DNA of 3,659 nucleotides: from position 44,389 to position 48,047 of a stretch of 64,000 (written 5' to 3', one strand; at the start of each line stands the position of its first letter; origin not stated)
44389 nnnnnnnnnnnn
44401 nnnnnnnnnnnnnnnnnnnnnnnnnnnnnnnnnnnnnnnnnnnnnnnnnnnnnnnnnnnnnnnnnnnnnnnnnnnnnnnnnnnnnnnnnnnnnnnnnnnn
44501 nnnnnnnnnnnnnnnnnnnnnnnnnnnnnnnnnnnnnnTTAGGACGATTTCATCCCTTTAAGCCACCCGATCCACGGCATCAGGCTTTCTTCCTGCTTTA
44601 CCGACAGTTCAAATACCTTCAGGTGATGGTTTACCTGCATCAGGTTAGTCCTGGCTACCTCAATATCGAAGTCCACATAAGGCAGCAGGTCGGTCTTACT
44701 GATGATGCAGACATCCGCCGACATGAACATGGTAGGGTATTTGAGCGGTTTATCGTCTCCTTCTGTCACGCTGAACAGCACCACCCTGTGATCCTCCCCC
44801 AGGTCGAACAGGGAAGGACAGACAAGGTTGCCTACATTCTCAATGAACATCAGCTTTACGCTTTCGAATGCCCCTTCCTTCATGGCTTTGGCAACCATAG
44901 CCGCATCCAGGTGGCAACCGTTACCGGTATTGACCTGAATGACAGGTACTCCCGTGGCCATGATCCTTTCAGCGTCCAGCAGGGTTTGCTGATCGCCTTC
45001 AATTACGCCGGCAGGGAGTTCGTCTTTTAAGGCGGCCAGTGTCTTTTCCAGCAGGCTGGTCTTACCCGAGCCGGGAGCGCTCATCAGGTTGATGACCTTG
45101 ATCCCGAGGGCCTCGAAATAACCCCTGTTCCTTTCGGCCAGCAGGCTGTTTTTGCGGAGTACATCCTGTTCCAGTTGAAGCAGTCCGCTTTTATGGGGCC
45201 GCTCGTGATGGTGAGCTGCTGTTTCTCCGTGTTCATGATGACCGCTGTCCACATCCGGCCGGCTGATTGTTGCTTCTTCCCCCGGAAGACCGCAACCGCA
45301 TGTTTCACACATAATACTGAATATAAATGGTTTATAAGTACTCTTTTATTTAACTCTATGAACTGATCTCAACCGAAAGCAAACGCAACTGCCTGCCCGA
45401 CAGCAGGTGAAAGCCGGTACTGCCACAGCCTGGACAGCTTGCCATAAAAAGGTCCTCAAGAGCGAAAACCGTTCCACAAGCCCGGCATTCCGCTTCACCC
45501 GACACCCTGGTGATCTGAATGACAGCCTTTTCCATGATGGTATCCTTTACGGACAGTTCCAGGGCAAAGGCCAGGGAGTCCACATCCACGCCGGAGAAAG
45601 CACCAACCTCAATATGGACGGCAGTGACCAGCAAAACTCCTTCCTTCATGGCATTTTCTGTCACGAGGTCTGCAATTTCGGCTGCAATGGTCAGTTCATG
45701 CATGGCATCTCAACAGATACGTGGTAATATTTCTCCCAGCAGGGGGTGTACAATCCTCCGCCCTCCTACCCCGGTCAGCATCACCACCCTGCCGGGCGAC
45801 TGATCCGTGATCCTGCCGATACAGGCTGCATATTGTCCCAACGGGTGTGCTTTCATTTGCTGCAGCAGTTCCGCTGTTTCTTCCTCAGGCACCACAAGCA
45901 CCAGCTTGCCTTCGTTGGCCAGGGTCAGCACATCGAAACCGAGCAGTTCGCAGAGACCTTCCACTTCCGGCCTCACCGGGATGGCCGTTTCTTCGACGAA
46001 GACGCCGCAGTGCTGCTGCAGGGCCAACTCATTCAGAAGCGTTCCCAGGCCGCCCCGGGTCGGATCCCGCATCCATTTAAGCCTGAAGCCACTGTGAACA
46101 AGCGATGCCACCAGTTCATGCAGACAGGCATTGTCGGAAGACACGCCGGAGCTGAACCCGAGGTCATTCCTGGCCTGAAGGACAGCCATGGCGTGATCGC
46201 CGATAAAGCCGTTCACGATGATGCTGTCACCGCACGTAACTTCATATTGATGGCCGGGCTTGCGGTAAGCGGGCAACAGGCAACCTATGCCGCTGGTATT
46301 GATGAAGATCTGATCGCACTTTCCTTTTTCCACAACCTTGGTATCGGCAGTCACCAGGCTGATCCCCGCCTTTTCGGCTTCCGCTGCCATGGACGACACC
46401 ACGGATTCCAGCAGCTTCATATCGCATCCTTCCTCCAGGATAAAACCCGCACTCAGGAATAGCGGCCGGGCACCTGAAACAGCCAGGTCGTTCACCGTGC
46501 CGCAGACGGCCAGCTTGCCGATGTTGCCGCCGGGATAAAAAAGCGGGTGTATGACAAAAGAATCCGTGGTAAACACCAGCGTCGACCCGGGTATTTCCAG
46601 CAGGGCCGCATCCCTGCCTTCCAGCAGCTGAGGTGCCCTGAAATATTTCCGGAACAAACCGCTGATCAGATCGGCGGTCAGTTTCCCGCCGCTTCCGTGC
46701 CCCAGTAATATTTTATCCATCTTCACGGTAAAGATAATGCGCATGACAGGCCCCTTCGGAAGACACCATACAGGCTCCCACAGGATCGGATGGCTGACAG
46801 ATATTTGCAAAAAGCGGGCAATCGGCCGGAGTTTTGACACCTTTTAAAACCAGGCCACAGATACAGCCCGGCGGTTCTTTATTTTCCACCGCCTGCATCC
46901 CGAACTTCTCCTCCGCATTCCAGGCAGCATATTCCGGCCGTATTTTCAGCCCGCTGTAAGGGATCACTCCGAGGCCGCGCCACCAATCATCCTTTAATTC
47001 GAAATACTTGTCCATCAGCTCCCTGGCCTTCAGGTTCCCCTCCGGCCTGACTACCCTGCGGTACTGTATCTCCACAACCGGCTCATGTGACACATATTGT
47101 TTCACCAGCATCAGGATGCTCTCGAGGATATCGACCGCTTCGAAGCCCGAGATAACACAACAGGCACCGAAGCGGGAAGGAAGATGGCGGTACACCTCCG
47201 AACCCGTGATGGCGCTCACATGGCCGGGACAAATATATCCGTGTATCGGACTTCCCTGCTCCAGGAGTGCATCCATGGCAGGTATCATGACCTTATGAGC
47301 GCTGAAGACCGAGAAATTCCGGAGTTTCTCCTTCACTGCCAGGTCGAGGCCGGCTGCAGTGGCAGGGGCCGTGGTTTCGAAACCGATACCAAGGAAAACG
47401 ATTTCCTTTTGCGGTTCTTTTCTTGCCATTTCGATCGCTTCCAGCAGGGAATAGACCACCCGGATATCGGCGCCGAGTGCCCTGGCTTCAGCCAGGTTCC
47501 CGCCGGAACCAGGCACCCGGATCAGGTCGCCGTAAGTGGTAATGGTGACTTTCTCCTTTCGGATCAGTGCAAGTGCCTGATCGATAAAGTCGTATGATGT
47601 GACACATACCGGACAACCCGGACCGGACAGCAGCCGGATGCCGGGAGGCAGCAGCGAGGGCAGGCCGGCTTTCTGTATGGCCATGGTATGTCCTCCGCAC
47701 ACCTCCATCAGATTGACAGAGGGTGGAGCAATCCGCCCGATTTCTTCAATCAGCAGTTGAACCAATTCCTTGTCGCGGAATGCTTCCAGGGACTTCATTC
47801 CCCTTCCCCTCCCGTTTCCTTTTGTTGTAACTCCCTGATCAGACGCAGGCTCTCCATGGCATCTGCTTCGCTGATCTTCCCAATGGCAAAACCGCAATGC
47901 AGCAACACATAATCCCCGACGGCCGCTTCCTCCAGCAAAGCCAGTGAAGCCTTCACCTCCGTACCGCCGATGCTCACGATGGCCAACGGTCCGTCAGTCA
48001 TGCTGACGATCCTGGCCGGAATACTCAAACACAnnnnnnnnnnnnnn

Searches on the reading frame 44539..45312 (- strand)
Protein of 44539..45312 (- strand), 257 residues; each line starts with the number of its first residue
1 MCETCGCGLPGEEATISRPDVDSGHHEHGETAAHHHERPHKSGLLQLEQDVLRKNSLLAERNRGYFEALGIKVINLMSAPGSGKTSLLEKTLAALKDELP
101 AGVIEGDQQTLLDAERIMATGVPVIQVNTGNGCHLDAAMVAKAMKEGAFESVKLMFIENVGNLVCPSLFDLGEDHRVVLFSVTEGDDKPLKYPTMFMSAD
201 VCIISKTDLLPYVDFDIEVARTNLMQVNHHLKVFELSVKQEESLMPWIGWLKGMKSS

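Call 7: search_protein_families(library=pfam, proteins=[window:44539-45312:-], max_evalue=0.0001)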
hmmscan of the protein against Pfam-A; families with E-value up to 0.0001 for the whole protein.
window:44539-45312:- (257 aa): 1 family
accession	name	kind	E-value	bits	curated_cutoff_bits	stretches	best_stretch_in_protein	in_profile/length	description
PF02492.25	cobW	-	4.8e-20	72.3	20.7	1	73-234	2-179/180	CobW/HypB/UreG, nucleotide-binding domain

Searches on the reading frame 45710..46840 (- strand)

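Call 7: search_protein_families(library=pfam, proteins=[window:45710-46840:-], max_evalue=0.0001)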
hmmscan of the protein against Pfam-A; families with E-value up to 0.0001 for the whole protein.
window:45710-46840:- (376 aa): 2 families
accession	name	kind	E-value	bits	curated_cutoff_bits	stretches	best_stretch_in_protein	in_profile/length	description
PF00586.29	AIRS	-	2.3e-22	79.9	24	1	75-186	1-110/112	AIR synthase related protein, N-terminal domain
PF02769.27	AIRS_C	-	6.2e-18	65.9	23.1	1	204-352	3-153/156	AIR synthase related protein, C-terminal domain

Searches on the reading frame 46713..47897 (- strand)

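Call 7: search_protein_families(library=pfam, proteins=[window:46713-47897:-], max_evalue=0.0001)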
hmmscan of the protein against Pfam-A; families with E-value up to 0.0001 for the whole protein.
window:46713-47897:- (394 aa): 1 family
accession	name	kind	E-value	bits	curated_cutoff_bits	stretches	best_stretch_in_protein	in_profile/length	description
PF01924.21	HypD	-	5.1e-141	470.3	25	1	45-390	2-350/351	Hydrogenase formation hypA family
